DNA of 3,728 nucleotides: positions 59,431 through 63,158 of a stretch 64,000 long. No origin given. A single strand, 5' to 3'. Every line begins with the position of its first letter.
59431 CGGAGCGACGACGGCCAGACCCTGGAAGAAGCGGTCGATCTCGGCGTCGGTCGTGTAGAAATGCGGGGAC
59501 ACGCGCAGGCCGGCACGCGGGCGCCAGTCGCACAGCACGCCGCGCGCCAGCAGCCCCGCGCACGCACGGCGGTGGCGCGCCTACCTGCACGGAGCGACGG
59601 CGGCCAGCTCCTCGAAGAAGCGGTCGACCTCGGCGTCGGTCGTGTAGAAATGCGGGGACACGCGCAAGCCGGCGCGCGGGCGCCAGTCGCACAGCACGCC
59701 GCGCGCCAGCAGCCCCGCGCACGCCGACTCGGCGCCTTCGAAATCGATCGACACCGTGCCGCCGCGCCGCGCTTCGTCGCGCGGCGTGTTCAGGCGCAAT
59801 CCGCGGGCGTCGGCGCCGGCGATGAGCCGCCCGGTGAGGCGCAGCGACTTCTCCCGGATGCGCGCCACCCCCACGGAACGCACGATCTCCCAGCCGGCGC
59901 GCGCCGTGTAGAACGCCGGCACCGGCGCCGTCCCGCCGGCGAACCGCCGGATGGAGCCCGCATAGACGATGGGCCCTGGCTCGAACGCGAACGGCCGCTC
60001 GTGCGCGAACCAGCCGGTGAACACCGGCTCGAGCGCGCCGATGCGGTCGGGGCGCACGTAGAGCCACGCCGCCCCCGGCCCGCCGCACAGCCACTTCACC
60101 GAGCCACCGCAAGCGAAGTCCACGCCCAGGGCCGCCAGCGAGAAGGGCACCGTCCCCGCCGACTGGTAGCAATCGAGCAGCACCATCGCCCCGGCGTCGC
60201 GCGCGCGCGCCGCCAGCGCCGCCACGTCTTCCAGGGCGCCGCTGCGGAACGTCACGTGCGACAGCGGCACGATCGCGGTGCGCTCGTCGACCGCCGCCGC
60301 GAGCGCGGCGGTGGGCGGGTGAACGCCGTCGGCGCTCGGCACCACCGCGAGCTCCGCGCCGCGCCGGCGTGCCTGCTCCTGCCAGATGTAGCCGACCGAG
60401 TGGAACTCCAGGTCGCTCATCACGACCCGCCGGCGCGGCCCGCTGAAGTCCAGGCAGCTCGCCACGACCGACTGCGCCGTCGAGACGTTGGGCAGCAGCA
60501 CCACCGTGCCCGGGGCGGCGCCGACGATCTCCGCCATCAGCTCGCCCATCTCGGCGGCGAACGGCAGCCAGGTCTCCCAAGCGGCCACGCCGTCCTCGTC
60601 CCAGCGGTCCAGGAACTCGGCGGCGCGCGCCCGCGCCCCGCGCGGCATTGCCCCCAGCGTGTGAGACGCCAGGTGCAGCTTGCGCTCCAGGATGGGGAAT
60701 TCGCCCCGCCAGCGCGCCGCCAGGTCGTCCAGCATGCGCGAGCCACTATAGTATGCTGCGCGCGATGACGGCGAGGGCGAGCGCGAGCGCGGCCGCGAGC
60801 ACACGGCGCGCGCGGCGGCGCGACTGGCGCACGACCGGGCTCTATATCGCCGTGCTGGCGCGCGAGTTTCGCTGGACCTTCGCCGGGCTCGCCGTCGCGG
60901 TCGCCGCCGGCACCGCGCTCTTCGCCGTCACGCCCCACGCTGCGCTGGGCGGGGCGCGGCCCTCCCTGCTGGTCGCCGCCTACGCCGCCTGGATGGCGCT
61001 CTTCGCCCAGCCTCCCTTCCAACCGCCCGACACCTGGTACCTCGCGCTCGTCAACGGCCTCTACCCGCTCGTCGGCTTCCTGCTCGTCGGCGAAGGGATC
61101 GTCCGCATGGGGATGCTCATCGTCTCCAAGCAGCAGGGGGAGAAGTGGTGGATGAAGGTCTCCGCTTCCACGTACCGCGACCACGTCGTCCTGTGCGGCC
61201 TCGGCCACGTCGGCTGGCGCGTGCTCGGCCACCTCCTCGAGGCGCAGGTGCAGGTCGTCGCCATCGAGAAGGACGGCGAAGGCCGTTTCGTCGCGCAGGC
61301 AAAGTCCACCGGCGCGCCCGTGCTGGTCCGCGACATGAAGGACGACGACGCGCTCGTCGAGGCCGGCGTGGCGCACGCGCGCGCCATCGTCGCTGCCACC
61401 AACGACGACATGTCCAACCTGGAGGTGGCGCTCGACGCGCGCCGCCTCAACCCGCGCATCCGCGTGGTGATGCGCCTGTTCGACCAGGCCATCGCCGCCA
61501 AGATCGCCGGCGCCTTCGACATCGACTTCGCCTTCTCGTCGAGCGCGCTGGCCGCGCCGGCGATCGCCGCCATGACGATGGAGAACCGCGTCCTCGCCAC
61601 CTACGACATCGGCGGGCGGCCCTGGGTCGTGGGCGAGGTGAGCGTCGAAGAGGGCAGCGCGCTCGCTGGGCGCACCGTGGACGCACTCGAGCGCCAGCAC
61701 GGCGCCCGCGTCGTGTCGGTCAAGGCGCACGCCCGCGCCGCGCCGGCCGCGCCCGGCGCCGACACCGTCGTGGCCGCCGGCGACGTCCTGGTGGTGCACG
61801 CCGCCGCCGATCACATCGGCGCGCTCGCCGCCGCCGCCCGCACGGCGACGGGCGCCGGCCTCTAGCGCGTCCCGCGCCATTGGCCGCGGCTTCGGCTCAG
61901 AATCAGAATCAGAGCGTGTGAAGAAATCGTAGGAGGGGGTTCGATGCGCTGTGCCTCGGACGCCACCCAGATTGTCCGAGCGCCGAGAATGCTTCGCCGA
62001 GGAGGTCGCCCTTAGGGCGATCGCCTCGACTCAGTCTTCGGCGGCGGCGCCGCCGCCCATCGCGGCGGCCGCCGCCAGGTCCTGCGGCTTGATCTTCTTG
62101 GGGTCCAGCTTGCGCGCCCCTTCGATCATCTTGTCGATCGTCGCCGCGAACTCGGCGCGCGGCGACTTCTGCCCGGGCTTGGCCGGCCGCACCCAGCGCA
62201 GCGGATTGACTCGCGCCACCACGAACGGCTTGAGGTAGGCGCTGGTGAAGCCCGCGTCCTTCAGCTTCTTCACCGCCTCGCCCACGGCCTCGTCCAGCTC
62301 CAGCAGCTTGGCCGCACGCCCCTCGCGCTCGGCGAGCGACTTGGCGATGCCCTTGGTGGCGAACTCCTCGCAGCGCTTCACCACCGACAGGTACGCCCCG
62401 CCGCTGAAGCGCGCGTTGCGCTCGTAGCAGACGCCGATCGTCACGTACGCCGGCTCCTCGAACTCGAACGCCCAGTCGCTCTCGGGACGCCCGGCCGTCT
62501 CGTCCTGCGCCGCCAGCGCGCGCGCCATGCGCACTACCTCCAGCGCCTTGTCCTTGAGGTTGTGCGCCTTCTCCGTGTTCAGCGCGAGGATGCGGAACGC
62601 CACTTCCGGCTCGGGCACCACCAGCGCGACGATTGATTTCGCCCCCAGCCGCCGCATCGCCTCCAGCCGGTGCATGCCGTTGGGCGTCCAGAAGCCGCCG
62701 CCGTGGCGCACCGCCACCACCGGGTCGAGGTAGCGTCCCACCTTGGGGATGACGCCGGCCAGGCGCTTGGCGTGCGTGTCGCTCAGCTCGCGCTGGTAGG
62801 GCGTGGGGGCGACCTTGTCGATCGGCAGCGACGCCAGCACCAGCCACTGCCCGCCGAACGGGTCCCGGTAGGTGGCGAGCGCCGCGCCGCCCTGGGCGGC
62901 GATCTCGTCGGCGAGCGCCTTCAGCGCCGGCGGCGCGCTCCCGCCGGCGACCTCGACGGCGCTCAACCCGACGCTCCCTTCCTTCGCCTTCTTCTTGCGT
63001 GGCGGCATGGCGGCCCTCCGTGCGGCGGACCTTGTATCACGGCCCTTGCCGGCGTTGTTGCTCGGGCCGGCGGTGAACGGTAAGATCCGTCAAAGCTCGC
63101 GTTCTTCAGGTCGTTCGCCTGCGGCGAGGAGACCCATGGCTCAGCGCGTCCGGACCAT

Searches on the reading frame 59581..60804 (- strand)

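Call 35: search_protein_families(library=pfam, proteins=[window:59581-60804:-], max_evalue=0.001)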
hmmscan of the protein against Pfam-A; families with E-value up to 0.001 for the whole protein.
window:59581-60804:- (407 aa): 2 families
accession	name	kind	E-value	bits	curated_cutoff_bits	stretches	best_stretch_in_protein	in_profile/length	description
PF00266.25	Aminotran_5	-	4.7e-36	125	21.5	1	88-395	50-370/371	Aminotransferase class-V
PF22580.2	KYNU_C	-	2.4e-16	59.9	27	1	316-400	1-90/90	Kynureninase C-terminal domain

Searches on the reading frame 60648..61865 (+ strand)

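Call 35: search_protein_families(library=pfam, proteins=[window:60648-61865:+], max_evalue=0.001)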
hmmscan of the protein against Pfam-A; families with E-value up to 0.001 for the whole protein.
window:60648-61865:+ (405 aa): 3 families
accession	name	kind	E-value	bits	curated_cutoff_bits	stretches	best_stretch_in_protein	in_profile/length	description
PF02254.24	TrkA_N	-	5.8e-21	75.4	23.8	1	180-286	1-105/116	TrkA-N domain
PF02080.26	TrkA_C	-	4.4e-10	39.7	27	1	330-394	3-67/71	TrkA-C domain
PF13241.12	NAD_binding_7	-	0.00012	23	22.1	1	178-267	8-85/104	Putative NAD(P)-binding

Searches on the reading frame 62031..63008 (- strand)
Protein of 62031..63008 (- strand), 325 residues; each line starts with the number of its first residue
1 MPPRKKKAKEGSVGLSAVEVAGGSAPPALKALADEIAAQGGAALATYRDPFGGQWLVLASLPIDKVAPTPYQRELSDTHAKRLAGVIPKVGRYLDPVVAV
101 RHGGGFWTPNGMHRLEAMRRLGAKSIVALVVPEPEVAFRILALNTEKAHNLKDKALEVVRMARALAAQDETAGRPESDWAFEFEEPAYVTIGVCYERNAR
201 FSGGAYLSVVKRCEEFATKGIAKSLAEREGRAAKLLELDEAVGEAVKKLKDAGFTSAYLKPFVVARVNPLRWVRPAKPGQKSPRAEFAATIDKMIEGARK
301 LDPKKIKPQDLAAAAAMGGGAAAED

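Call 35: search_protein_families(library=pfam, proteins=[window:62031-63008:-], max_evalue=0.001)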
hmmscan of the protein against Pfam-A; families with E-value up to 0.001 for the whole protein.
window:62031-63008:- (325 aa): 0 families

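Call 64: find_encoding_contigs(protein=window:62031-63008:-, flank=10000, max_places=2)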
Protein window:62031-63008:- (325 aa): 2 contigs read that carry it; 2 places shown.
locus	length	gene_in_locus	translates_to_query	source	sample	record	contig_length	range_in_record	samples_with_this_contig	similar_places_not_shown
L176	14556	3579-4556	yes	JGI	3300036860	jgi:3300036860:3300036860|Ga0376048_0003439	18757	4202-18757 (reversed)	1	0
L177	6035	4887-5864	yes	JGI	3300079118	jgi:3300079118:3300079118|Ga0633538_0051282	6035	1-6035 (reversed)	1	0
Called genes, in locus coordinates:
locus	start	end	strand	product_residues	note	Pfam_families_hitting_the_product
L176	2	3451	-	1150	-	?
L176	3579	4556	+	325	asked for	-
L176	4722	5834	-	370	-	PF02254:TrkA_N, PF02080:TrkA_C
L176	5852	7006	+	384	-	PF00266:Aminotran_5, PF22580:KYNU_C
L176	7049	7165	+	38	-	-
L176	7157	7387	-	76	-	-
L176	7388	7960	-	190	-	-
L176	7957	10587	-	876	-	PF13757:VIT_2 (weak), PF08487:VIT, PF05762:VWA_CoxE (weak), PF00092:VWA, PF13519:VWA_2, PF13768:VWA_3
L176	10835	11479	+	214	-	PF00561:Abhydrolase_1, PF12146:Hydrolase_4 (faint), PF12697:Abhydrolase_6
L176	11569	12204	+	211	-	PF00440:TetR_N, PF13977:TetR_C_6 (weak)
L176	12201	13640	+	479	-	-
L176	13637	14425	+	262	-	-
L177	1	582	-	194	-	?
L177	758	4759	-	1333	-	-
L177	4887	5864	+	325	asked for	-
